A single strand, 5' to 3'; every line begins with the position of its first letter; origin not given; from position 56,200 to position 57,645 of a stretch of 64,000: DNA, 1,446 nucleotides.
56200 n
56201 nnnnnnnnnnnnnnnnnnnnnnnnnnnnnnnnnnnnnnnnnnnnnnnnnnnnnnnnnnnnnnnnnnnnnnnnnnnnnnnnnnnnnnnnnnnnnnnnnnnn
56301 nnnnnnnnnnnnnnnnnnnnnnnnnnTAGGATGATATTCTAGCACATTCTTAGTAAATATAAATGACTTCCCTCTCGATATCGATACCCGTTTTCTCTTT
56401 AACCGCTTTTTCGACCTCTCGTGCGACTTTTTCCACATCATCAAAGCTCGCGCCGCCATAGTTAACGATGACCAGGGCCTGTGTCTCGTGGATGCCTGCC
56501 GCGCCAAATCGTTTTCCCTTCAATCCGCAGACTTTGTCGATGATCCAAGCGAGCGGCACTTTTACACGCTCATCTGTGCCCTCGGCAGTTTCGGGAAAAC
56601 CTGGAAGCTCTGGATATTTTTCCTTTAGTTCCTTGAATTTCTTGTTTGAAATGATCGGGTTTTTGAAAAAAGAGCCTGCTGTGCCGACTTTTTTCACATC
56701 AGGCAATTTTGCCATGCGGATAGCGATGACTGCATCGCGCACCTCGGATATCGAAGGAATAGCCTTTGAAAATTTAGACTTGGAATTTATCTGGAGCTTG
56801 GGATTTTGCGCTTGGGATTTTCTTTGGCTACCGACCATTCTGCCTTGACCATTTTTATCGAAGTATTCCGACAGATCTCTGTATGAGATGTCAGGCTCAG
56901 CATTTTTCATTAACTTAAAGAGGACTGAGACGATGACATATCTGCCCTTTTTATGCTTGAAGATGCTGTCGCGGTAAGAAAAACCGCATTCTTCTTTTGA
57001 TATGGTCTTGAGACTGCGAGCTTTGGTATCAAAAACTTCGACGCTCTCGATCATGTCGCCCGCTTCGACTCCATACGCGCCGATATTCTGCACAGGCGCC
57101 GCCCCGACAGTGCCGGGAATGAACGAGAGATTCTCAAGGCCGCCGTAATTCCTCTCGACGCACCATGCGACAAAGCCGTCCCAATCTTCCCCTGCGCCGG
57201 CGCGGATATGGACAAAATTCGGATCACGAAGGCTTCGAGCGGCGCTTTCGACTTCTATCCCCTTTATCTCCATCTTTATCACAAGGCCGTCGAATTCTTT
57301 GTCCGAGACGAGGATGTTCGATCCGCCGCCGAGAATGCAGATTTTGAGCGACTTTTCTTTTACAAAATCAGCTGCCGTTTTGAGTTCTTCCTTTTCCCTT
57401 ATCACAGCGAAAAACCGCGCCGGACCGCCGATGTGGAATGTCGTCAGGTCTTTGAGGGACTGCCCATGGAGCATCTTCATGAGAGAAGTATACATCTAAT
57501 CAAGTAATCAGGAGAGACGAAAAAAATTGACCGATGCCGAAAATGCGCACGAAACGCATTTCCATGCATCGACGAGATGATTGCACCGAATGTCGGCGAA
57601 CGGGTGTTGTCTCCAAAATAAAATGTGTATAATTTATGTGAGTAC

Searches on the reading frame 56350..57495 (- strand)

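Call 20: search_protein_families(library=pfam, proteins=[window:56350-57495:-], max_evalue=0.0001)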
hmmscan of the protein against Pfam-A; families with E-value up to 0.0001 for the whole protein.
window:56350-57495:- (381 aa): 2 families
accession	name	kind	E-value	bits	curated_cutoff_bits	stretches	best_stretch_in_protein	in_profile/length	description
PF02873.21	MurB_C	-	3.2e-24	85.4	27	1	251-380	1-99/99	UDP-N-acetylenolpyruvoylglucosamine reductase, C-terminal domain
PF01565.28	FAD_binding_4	-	1.5e-19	70.5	26.4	1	29-158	4-132/139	FAD binding domain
